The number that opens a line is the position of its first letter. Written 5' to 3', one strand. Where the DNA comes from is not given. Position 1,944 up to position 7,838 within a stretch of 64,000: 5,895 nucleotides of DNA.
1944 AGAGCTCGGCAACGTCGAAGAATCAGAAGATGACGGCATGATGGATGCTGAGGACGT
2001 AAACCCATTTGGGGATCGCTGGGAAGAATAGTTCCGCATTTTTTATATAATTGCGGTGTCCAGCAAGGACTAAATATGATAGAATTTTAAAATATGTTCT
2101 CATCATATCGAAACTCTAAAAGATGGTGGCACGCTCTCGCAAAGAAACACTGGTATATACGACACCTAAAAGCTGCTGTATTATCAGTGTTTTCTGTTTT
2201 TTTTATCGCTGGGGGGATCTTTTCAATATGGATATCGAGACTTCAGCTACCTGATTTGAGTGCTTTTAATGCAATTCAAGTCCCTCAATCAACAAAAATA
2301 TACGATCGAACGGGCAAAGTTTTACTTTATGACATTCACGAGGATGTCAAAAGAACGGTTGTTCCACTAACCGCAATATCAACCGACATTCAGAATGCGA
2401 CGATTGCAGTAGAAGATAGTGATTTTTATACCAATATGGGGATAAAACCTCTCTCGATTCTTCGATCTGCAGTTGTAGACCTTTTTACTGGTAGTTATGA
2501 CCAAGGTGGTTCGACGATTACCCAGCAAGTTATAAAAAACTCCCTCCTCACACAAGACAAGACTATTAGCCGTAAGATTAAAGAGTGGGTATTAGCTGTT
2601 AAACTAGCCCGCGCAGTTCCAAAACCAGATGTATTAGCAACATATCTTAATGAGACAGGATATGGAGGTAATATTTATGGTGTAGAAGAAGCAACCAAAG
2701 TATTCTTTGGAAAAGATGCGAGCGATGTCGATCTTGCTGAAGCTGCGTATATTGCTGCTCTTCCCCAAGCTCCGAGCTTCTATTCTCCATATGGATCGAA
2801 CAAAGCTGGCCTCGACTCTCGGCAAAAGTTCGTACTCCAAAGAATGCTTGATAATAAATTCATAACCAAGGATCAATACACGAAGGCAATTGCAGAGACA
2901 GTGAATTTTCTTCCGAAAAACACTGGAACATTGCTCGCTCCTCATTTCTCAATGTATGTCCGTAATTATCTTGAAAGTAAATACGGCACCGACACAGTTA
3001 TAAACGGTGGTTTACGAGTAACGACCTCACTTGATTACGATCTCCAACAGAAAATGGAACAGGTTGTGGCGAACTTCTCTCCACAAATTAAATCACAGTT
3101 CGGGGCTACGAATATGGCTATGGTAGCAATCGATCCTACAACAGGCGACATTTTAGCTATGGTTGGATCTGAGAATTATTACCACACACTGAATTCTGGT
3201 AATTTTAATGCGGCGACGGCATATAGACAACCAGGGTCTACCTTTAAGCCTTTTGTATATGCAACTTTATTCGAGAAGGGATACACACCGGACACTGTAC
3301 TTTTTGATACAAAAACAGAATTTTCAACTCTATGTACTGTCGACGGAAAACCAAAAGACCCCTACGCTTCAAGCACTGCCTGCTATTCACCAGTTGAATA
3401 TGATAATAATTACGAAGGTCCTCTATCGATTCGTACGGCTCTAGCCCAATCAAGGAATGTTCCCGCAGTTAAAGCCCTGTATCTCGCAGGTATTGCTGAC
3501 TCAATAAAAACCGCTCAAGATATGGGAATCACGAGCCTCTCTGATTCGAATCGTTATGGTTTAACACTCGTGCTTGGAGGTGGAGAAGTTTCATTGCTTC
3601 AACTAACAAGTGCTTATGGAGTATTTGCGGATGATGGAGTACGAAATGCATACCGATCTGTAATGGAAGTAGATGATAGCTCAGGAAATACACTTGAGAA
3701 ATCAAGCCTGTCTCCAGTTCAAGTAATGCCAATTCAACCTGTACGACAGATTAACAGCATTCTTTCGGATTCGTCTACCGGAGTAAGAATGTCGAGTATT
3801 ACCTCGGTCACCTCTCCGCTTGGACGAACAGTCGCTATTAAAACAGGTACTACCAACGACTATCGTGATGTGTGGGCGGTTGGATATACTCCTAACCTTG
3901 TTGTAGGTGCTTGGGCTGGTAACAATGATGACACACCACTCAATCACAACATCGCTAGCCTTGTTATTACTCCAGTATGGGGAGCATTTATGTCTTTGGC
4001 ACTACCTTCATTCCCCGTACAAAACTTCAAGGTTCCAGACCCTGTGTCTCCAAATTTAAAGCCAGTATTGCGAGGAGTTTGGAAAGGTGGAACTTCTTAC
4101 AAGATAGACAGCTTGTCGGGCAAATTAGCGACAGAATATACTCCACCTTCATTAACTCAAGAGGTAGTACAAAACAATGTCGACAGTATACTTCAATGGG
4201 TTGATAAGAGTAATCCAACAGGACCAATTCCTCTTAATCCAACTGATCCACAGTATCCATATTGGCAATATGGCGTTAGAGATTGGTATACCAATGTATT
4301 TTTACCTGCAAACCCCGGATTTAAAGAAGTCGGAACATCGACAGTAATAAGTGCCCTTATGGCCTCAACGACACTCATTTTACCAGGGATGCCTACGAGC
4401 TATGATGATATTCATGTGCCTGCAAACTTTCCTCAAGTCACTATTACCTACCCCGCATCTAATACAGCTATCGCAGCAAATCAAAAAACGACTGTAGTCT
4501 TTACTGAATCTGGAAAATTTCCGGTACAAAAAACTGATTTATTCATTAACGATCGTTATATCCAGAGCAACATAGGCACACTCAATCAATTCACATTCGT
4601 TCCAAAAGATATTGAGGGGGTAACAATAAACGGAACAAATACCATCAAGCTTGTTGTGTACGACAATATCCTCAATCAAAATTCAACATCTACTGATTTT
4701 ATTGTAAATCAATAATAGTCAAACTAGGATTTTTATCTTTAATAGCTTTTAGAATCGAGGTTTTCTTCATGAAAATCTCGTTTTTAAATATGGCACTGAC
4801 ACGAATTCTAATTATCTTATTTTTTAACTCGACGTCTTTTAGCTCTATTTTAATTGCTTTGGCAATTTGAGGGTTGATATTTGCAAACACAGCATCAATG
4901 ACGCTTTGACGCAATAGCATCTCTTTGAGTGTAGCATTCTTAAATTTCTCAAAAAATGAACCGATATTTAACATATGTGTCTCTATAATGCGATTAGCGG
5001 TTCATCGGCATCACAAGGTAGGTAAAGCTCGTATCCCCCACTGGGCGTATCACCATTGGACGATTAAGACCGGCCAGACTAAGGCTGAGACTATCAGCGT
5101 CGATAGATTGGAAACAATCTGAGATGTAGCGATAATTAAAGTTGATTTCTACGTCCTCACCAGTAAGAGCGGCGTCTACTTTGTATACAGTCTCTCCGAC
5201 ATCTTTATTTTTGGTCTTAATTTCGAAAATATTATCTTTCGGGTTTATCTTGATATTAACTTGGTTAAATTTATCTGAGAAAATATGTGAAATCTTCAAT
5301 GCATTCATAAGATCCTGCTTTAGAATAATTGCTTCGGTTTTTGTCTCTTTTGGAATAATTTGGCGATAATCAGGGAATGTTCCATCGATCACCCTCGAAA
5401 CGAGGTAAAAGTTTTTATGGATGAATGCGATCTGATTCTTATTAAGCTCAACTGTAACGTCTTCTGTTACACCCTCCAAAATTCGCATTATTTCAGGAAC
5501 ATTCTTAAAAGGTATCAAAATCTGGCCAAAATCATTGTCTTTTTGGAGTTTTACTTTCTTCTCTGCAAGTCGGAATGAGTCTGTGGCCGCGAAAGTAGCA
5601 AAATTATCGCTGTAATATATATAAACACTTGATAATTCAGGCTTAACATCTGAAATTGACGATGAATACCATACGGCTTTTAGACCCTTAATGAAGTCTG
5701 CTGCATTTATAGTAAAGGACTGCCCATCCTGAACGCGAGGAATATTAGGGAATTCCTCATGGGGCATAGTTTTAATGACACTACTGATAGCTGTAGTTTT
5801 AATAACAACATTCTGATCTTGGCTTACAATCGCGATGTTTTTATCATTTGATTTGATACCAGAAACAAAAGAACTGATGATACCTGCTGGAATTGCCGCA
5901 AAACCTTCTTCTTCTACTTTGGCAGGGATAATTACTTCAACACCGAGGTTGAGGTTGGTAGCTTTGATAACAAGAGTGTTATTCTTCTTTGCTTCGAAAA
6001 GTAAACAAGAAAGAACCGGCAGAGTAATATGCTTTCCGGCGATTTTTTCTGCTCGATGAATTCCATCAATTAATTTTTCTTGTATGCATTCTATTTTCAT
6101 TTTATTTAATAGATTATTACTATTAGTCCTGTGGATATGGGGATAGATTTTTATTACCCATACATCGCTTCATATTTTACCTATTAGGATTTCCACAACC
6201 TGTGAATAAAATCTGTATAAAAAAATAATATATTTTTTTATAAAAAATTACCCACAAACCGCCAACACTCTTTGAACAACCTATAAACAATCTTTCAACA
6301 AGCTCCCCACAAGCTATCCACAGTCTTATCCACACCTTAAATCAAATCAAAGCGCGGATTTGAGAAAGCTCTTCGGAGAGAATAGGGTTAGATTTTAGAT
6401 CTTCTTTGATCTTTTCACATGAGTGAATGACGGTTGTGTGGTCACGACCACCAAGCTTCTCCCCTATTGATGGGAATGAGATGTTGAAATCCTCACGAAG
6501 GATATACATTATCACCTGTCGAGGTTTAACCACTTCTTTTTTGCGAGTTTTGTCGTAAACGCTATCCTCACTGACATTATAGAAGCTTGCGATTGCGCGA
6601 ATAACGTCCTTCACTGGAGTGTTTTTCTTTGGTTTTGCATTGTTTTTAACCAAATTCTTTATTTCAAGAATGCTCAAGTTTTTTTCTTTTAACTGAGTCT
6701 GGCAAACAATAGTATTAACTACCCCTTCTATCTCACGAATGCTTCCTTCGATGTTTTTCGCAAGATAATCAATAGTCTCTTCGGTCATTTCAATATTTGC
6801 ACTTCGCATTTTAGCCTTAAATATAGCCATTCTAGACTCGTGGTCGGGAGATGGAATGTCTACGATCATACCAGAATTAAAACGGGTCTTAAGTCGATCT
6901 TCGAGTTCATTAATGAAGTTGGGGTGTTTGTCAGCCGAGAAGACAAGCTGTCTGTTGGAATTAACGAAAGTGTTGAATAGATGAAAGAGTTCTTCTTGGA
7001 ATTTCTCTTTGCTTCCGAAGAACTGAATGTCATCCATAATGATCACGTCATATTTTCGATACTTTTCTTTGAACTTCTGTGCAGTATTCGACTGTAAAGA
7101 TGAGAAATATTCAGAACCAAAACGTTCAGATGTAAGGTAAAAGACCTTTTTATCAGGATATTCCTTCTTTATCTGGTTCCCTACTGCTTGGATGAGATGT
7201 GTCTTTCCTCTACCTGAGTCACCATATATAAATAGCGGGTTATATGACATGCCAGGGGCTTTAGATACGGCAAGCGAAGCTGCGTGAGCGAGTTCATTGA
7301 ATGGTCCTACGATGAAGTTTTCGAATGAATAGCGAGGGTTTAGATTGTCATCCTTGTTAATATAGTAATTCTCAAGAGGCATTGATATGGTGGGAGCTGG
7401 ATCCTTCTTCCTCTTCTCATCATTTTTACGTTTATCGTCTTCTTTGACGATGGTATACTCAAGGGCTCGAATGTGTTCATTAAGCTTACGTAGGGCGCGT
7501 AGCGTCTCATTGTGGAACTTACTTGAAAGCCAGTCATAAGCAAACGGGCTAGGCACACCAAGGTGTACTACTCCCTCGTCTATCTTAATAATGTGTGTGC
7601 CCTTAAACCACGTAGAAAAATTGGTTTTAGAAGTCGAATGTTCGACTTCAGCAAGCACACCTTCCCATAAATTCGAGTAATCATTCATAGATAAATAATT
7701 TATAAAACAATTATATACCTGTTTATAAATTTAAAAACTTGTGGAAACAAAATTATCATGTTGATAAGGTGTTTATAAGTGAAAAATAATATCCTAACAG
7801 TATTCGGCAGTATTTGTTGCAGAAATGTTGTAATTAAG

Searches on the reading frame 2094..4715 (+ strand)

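Call 6: search_protein_families(library=pfam, proteins=[window:2094-4715:+], max_evalue=0.01)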
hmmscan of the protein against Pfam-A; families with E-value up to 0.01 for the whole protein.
window:2094-4715:+ (873 aa): 3 families
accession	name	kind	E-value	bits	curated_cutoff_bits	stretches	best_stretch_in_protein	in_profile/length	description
PF00912.28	Transgly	-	1.5e-53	181.3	27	1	78-251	5-177/178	Transglycosylase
PF00905.27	Transpeptidase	-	2e-19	70.4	22.1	1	341-600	1-266/299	Penicillin binding protein transpeptidase domain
PF17957.7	Big_7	-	0.00042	21.3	24.1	1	780-851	1-68/70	Bacterial Ig domain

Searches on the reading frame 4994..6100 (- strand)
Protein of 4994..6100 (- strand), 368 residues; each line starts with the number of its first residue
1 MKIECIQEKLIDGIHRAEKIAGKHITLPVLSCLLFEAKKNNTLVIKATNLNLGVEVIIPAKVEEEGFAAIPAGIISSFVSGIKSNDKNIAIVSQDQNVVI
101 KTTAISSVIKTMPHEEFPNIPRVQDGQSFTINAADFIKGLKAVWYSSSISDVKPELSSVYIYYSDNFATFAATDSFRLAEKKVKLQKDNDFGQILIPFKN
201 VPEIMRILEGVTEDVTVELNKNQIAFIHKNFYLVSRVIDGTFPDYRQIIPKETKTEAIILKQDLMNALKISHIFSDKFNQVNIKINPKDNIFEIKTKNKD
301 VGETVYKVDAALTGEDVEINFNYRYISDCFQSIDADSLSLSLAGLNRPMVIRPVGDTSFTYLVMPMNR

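Call 6: search_protein_families(library=pfam, proteins=[window:4994-6100:-], max_evalue=0.01)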
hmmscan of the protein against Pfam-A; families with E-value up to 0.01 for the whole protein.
window:4994-6100:- (368 aa): 3 families
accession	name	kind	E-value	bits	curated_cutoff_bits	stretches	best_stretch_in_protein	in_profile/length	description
PF02767.21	DNA_pol3_beta_2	-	3.9e-25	88.8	27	1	131-244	2-116/116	DNA polymerase III beta subunit, central domain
PF02768.20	DNA_pol3_beta_3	-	9.5e-24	84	27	1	246-366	1-120/121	DNA polymerase III beta subunit, C-terminal domain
PF00712.24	DNA_pol3_beta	-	4e-23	82.3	24.4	2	1-121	1-120/120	DNA polymerase III beta subunit, N-terminal domain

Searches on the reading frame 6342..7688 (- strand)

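Call 6: search_protein_families(library=pfam, proteins=[window:6342-7688:-], max_evalue=0.01)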
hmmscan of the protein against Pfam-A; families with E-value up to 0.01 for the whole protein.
window:6342-7688:- (448 aa): 13 families
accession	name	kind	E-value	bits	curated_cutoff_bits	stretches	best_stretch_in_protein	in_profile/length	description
PF00308.24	Bac_DnaA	-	4.3e-65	219.3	23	1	116-277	1-162/162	Bacterial DnaA ATPAse domain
PF08299.17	Bac_DnaA_C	-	2.5e-25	88.7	31.5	1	360-427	2-69/69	Bacterial dnaA protein helix-turn-helix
PF11638.13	DnaA_N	-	8.9e-12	45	24.6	1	6-62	2-59/65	DnaA N-terminal domain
PF00004.35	AAA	-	2.9e-08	34.7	21.2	1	153-271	2-128/131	ATPase family associated with various cellular activities (AAA)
PF00910.28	RNA_helicase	-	2.2e-06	28.5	21.5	1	153-245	2-78/105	RNA helicase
PF13401.12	AAA_22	-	6.6e-06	26.9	27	1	151-240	7-110/130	AAA domain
PF01637.24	ATPase_2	-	3.4e-05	24.2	33.2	1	148-252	19-116/225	ATPase domain predominantly from Archaea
PF01695.23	IstB_IS21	-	8.1e-05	22.7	24.1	1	153-245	96-186/238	IstB-like ATP binding protein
PF13173.12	AAA_14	-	0.00069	20.1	27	1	150-265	3-110/129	AAA domain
PF13191.12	AAA_16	-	0.0029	18.6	32.6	1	147-181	23-52/167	AAA ATPase domain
PF03266.21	NTPase_1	-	0.0038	17.5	23.9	0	197-265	80-147/168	NTPase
PF13479.12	AAA_24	-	0.0046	17.3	27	0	152-222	5-74/195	AAA domain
PF05729.18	NACHT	-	0.0051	17.1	26.7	0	152-199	3-55/167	NACHT domain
